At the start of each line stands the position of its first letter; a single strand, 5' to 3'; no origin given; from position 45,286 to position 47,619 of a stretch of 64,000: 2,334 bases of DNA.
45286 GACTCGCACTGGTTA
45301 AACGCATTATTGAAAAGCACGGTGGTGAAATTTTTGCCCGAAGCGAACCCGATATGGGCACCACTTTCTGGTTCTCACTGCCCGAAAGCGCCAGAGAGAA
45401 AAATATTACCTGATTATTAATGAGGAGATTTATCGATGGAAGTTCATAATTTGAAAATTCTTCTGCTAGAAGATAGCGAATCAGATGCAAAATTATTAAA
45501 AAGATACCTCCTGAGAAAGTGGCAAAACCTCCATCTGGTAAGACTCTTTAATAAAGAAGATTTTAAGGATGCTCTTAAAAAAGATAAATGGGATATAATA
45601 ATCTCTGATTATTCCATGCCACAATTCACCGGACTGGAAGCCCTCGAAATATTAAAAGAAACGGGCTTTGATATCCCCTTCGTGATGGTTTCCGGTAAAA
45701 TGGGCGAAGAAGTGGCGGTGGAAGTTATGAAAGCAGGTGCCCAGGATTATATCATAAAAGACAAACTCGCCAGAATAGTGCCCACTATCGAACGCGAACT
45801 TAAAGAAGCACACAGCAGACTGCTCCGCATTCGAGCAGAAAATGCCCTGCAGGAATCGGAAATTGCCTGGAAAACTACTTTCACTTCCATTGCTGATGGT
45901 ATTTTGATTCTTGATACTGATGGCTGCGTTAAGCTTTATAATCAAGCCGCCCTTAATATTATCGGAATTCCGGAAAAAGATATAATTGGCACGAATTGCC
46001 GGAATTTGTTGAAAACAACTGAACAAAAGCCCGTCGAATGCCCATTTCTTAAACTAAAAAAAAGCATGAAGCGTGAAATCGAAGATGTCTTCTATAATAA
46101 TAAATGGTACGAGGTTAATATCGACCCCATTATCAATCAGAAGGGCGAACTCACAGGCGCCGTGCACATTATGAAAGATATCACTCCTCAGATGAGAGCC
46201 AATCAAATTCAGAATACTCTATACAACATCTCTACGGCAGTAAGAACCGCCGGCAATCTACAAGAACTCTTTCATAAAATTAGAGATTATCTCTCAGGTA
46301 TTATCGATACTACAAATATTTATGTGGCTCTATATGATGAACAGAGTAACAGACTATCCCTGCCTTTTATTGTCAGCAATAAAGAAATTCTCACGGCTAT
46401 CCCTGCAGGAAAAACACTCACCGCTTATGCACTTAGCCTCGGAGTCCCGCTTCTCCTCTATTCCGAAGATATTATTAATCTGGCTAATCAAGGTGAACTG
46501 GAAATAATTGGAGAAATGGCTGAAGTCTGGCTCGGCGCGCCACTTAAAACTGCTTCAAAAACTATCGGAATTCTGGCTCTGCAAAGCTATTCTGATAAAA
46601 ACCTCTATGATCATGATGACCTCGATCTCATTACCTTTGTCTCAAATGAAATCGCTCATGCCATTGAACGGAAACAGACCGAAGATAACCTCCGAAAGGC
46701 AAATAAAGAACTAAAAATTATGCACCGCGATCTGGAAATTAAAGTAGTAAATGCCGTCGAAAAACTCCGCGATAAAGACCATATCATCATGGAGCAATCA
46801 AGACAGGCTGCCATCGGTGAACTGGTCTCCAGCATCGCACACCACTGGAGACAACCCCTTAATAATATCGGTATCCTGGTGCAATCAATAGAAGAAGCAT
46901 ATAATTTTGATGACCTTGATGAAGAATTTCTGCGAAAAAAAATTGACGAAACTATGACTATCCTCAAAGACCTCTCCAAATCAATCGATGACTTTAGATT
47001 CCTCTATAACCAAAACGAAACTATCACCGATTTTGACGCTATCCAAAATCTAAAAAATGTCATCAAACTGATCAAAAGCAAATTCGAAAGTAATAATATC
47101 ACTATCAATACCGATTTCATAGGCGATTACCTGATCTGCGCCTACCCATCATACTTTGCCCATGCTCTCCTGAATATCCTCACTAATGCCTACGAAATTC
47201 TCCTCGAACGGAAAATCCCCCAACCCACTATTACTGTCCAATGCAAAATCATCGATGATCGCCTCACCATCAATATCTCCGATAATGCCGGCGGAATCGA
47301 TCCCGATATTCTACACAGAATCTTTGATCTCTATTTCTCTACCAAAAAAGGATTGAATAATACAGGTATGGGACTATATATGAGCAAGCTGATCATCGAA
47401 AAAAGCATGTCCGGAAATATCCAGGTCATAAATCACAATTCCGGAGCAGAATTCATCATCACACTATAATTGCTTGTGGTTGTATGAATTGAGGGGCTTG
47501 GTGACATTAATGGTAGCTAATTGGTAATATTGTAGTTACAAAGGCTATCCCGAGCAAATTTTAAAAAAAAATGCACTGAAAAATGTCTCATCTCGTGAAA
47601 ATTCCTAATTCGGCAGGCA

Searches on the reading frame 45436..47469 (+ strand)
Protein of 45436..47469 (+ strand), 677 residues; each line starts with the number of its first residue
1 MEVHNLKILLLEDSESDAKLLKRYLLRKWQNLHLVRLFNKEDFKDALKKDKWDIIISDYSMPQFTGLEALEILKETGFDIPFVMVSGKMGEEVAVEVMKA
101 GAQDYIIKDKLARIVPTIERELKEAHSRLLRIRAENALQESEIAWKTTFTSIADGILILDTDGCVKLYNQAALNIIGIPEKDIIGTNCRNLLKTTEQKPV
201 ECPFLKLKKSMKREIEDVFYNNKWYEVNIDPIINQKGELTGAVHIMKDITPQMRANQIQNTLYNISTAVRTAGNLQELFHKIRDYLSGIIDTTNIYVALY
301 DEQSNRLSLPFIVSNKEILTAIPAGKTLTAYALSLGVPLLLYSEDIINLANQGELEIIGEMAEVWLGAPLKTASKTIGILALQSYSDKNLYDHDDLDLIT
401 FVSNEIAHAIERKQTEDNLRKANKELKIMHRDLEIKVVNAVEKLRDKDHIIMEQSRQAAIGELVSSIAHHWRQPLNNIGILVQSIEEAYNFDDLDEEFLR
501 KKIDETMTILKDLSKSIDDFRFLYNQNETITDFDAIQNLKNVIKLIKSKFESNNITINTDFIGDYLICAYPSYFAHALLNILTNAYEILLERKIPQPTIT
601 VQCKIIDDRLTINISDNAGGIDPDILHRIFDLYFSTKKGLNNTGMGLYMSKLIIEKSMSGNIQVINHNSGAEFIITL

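Call 11: search_protein_families(library=pfam, proteins=[window:45436-47469:+], max_evalue=0.001)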
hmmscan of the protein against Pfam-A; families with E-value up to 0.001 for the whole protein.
window:45436-47469:+ (677 aa): 11 families
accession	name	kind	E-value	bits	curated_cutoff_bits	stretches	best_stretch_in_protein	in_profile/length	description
PF00072.30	Response_reg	-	1.3e-15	58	30.2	1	8-111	1-103/111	Response regulator receiver domain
PF02518.31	HATPase_c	-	1.6e-15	57.9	26.4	1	574-677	6-107/111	Histidine kinase-, DNA gyrase B-, and HSP90-like ATPase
PF13426.13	PAS_9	-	4.9e-14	52.9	27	1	154-250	2-102/103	PAS domain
PF08448.16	PAS_4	-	7.9e-09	36.2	23.1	1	149-251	1-107/110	PAS fold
PF00989.32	PAS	-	1.3e-08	35.2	22.6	1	150-249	8-113/113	PAS fold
PF13596.12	PAS_10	-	1.7e-07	32.3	22.1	1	150-250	6-106/106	PAS domain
PF13492.12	GAF_3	-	1.9e-07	32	27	1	274-412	1-129/129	GAF domain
PF13185.12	GAF_2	-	8e-07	29.8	28.6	1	274-411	3-136/136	GAF domain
PF01590.32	GAF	-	0.00015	22.7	22.4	1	274-410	1-133/133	GAF domain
PF13188.13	PAS_8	-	0.00048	20.4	21.8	0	146-184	4-44/65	PAS domain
PF12860.13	PAS_7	-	0.00058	20.4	27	0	150-256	2-114/115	PAS fold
